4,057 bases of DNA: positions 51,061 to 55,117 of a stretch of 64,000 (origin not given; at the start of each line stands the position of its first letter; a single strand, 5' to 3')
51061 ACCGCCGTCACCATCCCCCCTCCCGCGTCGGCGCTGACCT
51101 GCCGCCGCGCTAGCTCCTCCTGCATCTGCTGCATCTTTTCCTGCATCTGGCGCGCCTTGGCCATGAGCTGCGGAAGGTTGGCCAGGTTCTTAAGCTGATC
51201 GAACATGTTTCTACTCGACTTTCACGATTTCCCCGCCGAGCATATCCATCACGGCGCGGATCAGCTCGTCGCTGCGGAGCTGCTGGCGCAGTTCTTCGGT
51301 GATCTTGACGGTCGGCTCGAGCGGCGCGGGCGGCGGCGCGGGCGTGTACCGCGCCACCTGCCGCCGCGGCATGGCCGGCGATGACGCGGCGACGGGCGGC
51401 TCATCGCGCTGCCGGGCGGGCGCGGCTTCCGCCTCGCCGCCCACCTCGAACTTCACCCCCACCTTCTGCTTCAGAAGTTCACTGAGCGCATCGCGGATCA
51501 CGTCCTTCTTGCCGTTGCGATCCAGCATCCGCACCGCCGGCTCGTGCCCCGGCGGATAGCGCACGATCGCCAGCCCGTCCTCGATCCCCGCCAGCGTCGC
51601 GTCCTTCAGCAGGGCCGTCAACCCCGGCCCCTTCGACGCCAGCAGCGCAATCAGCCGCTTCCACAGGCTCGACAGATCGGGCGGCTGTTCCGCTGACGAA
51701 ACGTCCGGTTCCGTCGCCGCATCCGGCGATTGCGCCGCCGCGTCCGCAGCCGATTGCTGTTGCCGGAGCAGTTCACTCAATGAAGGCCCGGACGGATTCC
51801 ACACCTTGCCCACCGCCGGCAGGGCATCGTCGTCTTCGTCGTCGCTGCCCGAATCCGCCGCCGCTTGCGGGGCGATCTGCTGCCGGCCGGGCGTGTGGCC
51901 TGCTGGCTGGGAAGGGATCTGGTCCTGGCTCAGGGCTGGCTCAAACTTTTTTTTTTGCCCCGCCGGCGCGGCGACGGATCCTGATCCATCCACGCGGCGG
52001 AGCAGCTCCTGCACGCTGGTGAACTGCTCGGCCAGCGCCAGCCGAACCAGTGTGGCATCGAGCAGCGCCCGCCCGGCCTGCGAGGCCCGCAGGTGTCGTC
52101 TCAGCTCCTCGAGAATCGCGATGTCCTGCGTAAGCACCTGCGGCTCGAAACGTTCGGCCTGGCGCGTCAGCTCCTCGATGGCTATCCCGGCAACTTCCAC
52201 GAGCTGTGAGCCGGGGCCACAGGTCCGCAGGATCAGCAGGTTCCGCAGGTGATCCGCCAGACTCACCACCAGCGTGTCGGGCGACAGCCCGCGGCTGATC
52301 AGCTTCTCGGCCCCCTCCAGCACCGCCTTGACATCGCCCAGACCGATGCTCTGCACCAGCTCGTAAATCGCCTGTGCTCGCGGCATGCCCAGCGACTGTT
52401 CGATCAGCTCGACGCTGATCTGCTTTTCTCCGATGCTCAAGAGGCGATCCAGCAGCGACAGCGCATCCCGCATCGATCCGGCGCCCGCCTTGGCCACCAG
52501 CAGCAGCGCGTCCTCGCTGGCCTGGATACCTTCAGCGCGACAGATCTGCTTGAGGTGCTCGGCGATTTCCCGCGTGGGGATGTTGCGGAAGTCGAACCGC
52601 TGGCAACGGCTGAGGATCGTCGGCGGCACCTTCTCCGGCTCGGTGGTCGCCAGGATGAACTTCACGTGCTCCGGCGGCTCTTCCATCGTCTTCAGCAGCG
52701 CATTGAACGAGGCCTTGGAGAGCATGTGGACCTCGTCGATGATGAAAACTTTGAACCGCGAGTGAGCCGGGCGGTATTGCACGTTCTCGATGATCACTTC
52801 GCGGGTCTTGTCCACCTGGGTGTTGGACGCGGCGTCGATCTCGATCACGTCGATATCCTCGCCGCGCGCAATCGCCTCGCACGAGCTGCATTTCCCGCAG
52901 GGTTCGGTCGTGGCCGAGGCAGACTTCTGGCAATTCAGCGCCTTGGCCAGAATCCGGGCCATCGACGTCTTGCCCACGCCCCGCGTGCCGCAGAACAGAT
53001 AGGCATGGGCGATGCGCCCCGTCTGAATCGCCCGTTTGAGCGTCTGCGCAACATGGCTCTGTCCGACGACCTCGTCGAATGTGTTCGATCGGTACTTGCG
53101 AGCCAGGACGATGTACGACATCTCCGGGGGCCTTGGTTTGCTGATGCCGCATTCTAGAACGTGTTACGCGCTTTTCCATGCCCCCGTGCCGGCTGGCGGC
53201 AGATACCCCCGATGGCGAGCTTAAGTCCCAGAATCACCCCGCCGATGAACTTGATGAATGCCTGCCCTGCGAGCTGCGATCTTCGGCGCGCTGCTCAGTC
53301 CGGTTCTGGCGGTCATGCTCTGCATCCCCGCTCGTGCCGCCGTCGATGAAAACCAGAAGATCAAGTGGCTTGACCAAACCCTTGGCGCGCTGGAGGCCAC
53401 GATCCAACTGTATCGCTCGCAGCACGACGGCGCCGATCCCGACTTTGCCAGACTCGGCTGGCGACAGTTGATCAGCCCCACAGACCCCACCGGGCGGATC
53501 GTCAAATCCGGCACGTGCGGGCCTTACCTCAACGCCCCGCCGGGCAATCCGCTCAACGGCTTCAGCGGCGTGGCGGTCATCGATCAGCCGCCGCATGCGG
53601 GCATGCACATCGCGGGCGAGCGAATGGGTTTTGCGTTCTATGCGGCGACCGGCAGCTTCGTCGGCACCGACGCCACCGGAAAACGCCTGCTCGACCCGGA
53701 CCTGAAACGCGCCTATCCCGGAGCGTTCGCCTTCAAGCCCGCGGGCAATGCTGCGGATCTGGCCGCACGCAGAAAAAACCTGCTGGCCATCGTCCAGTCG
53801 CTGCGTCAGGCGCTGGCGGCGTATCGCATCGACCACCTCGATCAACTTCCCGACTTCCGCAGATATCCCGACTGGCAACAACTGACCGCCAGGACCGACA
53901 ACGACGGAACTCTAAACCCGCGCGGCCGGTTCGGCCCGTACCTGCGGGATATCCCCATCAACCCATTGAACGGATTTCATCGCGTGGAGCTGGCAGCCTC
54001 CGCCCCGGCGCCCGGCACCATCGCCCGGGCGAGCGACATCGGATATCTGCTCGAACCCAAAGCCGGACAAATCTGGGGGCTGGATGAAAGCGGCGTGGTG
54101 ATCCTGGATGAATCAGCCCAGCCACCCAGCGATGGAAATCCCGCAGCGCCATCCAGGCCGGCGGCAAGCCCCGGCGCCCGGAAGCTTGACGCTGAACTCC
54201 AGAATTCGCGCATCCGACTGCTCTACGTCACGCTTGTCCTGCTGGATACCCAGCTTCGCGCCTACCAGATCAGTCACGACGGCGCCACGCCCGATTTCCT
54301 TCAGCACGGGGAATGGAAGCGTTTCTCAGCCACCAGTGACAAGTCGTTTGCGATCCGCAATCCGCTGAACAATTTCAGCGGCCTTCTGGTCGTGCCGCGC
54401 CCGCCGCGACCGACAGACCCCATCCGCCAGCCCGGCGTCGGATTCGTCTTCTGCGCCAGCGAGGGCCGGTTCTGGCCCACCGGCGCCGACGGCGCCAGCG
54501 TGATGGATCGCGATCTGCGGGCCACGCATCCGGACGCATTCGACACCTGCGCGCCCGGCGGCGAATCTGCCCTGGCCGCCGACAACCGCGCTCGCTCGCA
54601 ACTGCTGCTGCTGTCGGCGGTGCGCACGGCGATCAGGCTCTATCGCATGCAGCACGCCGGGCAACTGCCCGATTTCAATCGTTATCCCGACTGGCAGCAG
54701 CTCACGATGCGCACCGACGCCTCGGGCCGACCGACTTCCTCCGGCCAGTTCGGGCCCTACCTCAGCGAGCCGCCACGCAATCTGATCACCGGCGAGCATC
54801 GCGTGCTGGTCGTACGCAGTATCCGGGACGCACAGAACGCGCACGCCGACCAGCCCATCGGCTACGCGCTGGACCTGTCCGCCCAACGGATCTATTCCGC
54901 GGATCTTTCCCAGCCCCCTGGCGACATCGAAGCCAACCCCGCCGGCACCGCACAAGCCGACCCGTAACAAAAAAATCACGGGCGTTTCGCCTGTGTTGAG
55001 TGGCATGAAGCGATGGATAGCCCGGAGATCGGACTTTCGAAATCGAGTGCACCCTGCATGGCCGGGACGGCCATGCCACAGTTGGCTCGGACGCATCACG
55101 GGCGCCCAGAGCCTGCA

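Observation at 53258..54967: Secreted protein made of four tandem pseudopilin(GspG)-core-like domains without a prepilin leader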

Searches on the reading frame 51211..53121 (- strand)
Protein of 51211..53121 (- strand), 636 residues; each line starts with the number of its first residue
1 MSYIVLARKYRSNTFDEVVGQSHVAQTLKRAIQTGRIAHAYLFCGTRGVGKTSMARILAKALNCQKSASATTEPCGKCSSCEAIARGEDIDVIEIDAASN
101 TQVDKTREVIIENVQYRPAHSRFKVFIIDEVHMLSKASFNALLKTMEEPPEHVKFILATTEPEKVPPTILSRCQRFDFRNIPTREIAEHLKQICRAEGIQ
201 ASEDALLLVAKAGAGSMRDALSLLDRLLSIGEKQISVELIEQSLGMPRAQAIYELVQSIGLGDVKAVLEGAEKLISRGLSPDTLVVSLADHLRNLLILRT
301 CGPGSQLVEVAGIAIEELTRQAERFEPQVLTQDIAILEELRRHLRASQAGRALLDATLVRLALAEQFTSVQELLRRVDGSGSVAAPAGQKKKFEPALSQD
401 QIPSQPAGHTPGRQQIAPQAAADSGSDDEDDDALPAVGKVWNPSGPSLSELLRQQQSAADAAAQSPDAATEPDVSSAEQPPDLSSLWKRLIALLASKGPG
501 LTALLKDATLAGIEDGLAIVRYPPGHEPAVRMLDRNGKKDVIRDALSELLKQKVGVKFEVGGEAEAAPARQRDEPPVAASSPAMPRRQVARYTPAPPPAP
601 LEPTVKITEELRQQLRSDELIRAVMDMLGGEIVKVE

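Call 15: search_protein_families(library=pfam, proteins=[window:51211-53121:-], max_evalue=0.001)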
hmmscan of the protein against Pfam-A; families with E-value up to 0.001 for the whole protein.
window:51211-53121:- (636 aa): 13 families
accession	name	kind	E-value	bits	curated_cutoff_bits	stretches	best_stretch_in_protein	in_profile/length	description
PF13177.12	DNA_pol3_delta2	-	2e-45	155.1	27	1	21-181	2-160/161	DNA polymerase III, delta subunit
PF00004.35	AAA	-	2.6e-17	63.9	21.2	1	42-176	2-126/131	ATPase family associated with various cellular activities (AAA)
PF22608.2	DNAX_ATPase_lid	-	9.2e-15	54.6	27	1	185-231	1-47/49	DNA polymerase III clamp loader subunit, ATPase lid domain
PF13401.12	AAA_22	-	3.2e-08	34.4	27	1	41-160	8-123/130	AAA domain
PF12169.13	DNA_pol3_gamma3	-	3.2e-08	33.9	24.4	1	236-376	2-142/143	DNA polymerase III subunits gamma and tau domain III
PF05496.18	RuvB_N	-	1.2e-07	32.1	27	1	11-69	2-64/159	Holliday junction DNA helicase RuvB P-loop domain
PF07728.20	AAA_5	-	3.8e-06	27.4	22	1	42-152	3-96/139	AAA domain (dynein-related subfamily)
PF20964.2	DnaX_C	-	4.1e-05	24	26.2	1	478-583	6-108/113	DNA polymerase III subunit tau, C-terminal domain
PF13604.12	AAA_30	-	0.00015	22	27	0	42-149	22-115/191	AAA domain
PF04851.21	ResIII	-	0.00017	22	22.5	0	79-147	89-151/164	Type III restriction enzyme, res subunit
PF13173.12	AAA_14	-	0.00034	21.1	27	0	40-159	4-97/129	AAA domain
PF06068.19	TIP49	-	0.00084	19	23.8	0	16-63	24-75/347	TIP49 P-loop domain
PF13238.12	AAA_18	-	0.00091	20.1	29.4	0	43-95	3-44/128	AAA domain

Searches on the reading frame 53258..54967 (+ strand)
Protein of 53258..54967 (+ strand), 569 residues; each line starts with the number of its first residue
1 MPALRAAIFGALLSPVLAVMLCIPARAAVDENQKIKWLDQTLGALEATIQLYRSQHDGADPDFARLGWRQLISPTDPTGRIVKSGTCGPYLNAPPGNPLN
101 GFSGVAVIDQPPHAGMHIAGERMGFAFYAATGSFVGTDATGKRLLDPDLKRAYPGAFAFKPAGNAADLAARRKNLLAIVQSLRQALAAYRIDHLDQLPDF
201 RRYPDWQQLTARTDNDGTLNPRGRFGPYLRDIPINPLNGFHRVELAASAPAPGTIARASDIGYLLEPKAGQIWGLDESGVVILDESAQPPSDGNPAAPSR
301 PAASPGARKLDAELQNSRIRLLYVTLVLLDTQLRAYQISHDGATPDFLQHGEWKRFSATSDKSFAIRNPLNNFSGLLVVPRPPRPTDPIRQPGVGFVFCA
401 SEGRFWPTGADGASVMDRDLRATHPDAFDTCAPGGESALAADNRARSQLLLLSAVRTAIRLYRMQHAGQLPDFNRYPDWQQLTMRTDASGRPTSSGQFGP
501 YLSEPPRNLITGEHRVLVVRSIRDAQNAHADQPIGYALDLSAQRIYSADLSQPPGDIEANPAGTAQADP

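Call 3: search_protein_families(library=pfam, proteins=[window:53258-54967:+], max_evalue=10)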
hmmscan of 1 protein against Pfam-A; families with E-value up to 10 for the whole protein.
window:53258-54967:+ (569 aa): 1 family
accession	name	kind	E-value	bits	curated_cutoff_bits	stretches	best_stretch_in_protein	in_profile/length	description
PF13368.11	Toprim_C_rpt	-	0.2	12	22.3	0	223-231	13-21/57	Topoisomerase C-terminal repeat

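Call 4: search_protein_families(library=ncbifam, proteins=[window:53258-54967:+], max_evalue=10)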
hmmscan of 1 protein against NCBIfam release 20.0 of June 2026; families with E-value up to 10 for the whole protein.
window:53258-54967:+ (569 aa): 0 families

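Call 5: search_solved_structures(query=window:53258-54967:+, max_evalue=10, show_alignments=3)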
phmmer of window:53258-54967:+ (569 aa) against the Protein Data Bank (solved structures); distinct sequences matched with E-value up to 10: 0.

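Call 7: find_homologous_proteins(query=window:53258-54964:+, max_evalue=0.001)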
Query window:53258-54964:+ (569 aa): 1 proteins with E <= 0.001 among 8000 candidates.
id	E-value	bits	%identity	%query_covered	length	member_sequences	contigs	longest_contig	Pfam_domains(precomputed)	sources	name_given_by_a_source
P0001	0.0e+0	1297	100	100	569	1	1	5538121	-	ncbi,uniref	ncbi:hypothetical protein [Fontivita pretiosa]|uniref:hypothetical protein n=1 Tax=Fontivita pretios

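Call 44: find_homologous_proteins(query=A3, max_evalue=1e-10)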
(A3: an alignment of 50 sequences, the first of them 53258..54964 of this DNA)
Query A3 (50 sequences) (569 aa, profile of the alignment): 1 proteins with E <= 1e-10 among 8000 candidates.
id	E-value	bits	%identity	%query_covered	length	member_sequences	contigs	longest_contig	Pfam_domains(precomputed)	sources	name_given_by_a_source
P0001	4.6e-190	652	100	100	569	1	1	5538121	-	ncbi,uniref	ncbi:hypothetical protein [Fontivita pretiosa]|uniref:hypothetical protein n=1 Tax=Fontivita pretios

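Call 51: predict_structure(alignment_id=A3)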
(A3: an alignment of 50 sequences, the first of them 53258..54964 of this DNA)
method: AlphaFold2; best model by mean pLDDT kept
length: 569 residues; sequences in the alignment: 50
mean_pLDDT: 80.3   pTM: 0.49
mean pLDDT of the five models: 80.3, 80.0, 75.0, 66.6, 65.4
residues with pLDDT >= 90: 213; 70-90: 249; 50-70: 57; < 50: 50
segments of 3 or more residues with pLDDT < 50: 290-302, 348-350, 356-364, 553-569
pLDDT, mean of each block of 10 residues (from residue 1): 50 58 58 89 90 93 98 97 94 95 97 96 96 96 94 87 82 90 92 95 97 96 92 93 96 95 96 96 73 42 65 76 76 73 63 48 61 81 80 81 82 77 69 62 72 79 85 84 88 87 80 80 74 79 74 42 33
secondary structure, 60 per line:
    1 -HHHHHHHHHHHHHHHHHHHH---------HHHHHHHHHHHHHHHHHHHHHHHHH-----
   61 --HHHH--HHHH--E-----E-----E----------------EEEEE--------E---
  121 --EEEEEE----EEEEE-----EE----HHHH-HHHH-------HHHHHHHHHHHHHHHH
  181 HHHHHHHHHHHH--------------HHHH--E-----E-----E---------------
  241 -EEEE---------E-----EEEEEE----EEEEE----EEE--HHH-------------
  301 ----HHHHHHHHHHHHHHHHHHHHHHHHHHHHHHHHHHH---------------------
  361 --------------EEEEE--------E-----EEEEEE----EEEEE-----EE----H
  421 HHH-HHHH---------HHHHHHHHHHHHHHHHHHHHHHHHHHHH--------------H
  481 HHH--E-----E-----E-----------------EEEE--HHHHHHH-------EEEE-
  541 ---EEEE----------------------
elements in order: H2-21 H31-55 H63-66 H69-72 E104-108 E123-128 E133-137 H149-152 H154-157 H165-192 H207-210 E242-245 E261-266 E271-275 E280-282 H305-339 E375-379 E394-399 E404-408 H420-423 H425-428 H438-465 H480-483 E516-519 H522-528 E536-539 E544-547
